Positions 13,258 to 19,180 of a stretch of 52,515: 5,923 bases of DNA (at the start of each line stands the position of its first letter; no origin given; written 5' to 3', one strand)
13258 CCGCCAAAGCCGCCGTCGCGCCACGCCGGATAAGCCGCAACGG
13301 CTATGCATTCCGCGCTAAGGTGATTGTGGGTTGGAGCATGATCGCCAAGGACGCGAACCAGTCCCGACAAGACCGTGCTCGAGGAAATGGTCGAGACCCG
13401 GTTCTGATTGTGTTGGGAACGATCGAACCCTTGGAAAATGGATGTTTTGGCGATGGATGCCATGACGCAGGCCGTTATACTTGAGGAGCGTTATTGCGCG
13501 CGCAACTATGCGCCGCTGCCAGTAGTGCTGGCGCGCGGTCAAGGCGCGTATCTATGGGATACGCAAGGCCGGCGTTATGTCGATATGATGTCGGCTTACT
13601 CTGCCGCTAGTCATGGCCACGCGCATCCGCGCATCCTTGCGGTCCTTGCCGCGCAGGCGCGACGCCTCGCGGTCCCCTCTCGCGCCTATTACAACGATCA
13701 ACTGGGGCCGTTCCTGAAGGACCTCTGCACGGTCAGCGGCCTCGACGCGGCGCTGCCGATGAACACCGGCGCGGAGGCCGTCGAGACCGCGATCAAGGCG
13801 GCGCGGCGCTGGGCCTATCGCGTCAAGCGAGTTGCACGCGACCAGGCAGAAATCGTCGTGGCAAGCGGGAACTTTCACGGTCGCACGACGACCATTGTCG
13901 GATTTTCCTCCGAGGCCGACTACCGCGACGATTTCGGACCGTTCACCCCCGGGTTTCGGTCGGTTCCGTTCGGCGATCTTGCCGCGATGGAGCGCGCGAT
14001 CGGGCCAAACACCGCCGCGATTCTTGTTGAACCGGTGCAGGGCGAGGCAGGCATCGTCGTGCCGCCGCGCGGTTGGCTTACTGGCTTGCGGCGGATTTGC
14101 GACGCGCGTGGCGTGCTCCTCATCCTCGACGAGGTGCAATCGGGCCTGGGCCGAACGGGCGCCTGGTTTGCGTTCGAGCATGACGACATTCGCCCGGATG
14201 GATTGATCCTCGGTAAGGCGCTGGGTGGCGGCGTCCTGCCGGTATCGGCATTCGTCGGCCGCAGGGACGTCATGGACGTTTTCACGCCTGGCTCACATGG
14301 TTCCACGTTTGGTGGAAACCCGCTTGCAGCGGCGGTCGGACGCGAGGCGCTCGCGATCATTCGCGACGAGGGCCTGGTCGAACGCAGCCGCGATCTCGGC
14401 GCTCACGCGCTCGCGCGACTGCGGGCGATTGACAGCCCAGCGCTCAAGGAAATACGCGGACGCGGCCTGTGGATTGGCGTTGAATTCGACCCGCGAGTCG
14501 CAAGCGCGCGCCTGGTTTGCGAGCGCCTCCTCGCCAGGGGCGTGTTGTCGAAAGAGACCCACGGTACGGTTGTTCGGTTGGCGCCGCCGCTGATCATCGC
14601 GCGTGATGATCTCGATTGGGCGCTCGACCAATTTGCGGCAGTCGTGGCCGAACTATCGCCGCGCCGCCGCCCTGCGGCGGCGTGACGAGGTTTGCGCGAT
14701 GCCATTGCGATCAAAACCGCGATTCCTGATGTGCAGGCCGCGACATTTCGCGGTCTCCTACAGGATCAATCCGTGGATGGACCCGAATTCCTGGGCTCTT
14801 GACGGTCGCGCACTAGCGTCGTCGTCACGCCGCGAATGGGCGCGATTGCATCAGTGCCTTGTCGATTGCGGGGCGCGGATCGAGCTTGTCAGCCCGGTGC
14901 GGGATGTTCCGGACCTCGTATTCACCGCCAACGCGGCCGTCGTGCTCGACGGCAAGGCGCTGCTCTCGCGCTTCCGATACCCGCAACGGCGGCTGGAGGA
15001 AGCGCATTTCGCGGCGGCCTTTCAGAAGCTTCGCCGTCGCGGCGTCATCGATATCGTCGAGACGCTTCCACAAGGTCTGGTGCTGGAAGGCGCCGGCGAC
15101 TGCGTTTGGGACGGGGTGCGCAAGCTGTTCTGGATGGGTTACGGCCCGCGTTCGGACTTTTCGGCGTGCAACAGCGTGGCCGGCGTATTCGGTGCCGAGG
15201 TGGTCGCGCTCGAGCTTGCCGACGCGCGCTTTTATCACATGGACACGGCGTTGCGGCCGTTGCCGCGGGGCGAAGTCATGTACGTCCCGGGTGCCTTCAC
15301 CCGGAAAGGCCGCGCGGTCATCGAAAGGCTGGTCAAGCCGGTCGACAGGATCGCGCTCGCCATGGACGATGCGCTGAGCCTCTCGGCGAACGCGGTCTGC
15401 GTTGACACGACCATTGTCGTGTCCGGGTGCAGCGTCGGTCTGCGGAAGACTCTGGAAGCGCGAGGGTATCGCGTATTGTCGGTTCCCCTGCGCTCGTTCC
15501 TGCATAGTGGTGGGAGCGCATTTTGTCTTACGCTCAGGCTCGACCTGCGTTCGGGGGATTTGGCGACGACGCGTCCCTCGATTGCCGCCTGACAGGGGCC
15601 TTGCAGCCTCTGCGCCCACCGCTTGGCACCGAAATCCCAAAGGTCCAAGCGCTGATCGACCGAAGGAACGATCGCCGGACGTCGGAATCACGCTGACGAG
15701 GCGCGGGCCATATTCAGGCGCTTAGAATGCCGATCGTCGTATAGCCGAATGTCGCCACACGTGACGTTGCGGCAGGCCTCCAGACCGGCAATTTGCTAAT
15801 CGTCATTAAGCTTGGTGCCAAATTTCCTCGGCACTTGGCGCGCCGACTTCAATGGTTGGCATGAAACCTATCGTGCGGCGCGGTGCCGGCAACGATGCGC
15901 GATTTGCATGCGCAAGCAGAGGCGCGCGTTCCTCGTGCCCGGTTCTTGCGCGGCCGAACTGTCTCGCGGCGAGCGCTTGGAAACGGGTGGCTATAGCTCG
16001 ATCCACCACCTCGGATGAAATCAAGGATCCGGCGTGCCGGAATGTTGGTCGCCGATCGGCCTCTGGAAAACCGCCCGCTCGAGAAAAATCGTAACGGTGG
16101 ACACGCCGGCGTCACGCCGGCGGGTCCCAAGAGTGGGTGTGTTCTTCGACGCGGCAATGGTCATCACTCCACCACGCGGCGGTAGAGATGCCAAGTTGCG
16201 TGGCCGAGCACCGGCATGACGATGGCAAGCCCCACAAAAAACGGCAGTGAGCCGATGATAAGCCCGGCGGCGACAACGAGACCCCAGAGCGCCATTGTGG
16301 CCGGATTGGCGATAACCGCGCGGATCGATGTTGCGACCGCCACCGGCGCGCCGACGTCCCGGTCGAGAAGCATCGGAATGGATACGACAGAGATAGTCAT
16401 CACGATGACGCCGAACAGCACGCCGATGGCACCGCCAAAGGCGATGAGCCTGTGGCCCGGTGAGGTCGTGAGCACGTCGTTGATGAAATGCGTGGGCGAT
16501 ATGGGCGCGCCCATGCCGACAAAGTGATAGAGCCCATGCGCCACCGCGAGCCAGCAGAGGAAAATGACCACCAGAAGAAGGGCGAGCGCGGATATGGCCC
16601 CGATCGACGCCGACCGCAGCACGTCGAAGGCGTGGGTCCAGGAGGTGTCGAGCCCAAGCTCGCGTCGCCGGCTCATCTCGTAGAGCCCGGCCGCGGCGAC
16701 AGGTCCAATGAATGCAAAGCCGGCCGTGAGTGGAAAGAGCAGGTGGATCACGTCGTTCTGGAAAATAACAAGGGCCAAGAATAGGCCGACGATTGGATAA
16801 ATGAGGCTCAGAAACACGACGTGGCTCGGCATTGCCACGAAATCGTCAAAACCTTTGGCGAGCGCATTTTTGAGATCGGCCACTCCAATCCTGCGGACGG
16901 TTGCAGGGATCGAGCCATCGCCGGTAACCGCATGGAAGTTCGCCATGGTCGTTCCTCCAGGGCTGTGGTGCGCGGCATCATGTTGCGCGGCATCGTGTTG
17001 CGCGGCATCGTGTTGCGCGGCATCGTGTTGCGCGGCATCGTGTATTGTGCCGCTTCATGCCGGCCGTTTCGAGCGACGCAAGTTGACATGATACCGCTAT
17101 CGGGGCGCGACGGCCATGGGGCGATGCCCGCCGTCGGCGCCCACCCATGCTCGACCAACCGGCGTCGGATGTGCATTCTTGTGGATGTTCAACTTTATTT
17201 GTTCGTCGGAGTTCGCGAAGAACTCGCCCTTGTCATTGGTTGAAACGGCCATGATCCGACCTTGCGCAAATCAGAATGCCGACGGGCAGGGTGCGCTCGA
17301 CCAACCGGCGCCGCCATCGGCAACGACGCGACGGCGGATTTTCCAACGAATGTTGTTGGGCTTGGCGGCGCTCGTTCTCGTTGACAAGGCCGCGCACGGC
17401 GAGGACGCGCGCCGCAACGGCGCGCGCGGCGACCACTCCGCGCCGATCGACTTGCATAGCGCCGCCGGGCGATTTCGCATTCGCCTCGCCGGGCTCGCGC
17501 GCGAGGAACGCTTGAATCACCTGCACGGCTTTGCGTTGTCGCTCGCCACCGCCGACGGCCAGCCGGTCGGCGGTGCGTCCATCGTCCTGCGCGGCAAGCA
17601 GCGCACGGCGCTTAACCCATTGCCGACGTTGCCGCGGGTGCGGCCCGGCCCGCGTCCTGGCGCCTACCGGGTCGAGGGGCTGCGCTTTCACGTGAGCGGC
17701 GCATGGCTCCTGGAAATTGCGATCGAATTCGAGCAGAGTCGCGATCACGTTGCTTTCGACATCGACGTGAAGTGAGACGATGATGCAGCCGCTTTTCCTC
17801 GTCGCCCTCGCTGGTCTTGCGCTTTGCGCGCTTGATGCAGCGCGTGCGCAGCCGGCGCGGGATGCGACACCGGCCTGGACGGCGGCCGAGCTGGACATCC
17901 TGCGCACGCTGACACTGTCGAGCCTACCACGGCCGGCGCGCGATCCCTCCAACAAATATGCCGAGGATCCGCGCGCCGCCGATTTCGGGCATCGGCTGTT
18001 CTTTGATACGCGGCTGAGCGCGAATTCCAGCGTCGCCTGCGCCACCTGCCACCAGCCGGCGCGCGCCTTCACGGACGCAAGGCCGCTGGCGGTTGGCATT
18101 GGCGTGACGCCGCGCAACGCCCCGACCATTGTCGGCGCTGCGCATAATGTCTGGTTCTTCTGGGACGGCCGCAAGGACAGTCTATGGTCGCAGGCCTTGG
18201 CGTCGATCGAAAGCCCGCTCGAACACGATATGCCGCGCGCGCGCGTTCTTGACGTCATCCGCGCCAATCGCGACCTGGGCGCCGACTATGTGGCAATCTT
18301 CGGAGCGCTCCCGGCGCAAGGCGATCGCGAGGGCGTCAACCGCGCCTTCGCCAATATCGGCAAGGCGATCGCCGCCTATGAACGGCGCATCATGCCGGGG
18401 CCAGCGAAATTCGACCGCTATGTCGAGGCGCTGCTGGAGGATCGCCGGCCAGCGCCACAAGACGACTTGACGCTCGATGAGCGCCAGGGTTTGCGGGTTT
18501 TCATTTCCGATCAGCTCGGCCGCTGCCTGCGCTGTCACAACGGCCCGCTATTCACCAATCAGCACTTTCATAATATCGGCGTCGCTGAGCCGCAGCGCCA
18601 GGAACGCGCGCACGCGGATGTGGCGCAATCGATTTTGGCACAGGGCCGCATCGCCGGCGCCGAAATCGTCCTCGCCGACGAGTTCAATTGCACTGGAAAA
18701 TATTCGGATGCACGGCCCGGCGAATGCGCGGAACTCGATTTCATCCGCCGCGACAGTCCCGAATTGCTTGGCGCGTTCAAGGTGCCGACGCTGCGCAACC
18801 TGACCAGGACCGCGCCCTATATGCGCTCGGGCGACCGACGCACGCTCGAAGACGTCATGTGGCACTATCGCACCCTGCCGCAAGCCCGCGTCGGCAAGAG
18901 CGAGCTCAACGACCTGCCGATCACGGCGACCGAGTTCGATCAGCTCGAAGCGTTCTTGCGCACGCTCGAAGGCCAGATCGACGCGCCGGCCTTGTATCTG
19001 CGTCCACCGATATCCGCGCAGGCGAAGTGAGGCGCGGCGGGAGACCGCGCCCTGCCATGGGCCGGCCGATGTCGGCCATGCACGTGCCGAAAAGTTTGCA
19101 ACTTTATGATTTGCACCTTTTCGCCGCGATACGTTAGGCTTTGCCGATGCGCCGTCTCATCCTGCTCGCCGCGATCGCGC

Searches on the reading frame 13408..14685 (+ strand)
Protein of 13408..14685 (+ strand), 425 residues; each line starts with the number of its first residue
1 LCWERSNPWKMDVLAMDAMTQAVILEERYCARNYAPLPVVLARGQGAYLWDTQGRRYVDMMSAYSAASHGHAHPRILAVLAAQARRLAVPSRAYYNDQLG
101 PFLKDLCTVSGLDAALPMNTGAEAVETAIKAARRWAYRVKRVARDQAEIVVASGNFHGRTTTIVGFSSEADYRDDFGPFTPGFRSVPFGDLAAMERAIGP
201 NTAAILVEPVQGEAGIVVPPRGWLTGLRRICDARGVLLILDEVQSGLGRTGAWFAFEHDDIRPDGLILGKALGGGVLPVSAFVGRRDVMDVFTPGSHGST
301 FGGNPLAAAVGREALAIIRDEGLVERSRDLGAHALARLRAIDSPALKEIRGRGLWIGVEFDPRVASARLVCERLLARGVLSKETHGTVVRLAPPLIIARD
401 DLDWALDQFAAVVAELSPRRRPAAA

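Call 19: search_protein_families(library=pfam, proteins=[window:13408-14685:+], max_evalue=0.0001)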
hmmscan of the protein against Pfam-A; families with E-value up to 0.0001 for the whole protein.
window:13408-14685:+ (425 aa): 1 family
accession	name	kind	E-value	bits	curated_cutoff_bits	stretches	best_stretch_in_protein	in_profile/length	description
PF00202.27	Aminotran_3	-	4.9e-119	398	30.5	1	29-412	1-402/403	Aminotransferase class-III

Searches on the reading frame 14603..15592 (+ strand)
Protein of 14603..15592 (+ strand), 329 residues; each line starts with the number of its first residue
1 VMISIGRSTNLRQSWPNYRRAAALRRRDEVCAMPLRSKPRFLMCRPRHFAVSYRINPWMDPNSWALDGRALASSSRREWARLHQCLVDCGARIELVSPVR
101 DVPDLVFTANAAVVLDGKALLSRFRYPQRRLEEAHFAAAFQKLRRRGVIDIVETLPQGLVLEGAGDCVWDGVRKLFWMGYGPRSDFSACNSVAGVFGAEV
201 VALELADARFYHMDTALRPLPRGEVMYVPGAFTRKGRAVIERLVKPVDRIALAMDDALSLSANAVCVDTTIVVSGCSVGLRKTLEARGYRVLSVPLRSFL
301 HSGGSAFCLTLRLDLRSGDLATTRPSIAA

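Call 19: search_protein_families(library=pfam, proteins=[window:14603-15592:+], max_evalue=0.0001)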
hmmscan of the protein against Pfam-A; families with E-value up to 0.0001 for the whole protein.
window:14603-15592:+ (329 aa): 1 family
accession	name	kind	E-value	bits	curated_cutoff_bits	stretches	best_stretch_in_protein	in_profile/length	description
PF19420.4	DDAH_eukar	-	7.1e-12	45.6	23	1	70-311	23-288/291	N,N dimethylarginine dimethylhydrolase, eukaryotic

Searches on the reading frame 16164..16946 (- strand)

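Call 19: search_protein_families(library=pfam, proteins=[window:16164-16946:-], max_evalue=0.0001)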
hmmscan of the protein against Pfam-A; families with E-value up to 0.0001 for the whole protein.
window:16164-16946:- (260 aa): 1 family
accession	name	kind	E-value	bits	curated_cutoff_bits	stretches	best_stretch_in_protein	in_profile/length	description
PF09955.14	DUF2189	-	3.2e-34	118.2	26.2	1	70-195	1-126/126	Predicted integral membrane protein (DUF2189)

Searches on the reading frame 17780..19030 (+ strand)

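Call 20: search_protein_families(library=pfam, proteins=[window:17780-19030:+], max_evalue=0.0001)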
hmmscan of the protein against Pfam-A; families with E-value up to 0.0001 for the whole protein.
window:17780-19030:+ (416 aa): 1 family
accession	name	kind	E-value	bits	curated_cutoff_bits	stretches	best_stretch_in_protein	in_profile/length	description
PF03150.19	CCP_MauG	-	1.1e-39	136.9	25.6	1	66-216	3-145/149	Di-haem cytochrome c peroxidase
